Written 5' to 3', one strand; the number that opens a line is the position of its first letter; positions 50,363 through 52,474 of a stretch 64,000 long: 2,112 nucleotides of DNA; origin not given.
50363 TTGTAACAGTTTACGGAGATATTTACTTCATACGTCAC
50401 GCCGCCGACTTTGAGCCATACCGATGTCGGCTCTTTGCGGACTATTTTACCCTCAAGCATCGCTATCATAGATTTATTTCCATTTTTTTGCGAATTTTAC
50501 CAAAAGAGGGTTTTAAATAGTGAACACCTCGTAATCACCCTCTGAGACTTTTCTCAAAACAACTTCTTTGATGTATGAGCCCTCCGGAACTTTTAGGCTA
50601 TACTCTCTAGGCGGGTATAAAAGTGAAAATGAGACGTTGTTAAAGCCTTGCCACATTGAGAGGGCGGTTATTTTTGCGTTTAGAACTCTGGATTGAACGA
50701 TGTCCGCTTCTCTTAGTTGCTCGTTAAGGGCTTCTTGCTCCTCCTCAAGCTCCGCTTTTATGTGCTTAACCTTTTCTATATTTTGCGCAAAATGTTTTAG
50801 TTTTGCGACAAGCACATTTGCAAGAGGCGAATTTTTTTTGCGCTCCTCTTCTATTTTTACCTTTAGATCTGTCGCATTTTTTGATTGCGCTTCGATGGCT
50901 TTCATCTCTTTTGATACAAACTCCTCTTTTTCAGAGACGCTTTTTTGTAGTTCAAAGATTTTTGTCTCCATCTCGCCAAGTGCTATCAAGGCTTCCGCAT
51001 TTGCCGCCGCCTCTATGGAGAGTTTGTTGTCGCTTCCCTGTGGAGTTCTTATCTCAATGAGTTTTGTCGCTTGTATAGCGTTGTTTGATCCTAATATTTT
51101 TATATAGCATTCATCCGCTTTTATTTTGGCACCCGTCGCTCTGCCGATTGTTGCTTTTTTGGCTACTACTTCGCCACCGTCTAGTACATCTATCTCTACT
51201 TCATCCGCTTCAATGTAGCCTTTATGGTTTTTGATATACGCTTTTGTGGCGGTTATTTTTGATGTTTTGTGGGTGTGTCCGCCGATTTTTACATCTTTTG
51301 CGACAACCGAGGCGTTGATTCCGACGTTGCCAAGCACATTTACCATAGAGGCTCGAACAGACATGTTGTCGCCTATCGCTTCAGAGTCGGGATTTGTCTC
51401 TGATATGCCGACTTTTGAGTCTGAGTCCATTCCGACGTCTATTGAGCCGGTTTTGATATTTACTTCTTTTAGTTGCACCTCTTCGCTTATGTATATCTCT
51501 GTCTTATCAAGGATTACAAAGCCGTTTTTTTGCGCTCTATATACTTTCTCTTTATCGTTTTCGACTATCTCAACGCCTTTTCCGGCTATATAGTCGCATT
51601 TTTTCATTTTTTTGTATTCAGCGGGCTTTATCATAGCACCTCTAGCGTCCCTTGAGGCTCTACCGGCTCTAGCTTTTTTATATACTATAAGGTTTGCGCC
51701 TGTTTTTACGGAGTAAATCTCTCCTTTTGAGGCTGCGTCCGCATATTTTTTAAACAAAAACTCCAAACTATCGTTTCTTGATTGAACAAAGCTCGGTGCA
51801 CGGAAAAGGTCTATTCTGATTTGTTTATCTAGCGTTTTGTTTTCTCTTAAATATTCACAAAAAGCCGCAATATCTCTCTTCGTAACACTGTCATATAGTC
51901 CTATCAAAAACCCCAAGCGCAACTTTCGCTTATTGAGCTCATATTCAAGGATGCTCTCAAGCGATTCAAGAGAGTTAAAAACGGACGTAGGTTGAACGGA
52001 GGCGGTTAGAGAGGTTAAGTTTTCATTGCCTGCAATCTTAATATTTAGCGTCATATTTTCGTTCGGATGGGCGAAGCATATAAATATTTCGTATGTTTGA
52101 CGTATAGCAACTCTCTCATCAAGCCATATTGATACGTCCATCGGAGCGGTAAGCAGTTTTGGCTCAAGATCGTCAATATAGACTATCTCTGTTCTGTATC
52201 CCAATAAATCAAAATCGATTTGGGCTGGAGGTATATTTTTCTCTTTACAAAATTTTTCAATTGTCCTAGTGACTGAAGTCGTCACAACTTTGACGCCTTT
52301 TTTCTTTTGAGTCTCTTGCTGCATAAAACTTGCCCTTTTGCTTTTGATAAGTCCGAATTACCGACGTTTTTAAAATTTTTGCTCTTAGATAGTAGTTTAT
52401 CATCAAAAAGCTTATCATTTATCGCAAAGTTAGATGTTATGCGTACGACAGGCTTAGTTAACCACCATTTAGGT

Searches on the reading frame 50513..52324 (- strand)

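Call 74: search_protein_families(library=pfam, proteins=[window:50513-52324:-], max_evalue=0.00001)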
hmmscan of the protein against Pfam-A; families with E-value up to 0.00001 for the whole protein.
window:50513-52324:- (603 aa): 1 family
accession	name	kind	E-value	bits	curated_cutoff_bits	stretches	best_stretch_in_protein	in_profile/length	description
PF20250.3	FapA_N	-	5.4e-09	36.1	27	1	194-274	101-177/178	Flagellar Assembly Protein A N-terminal region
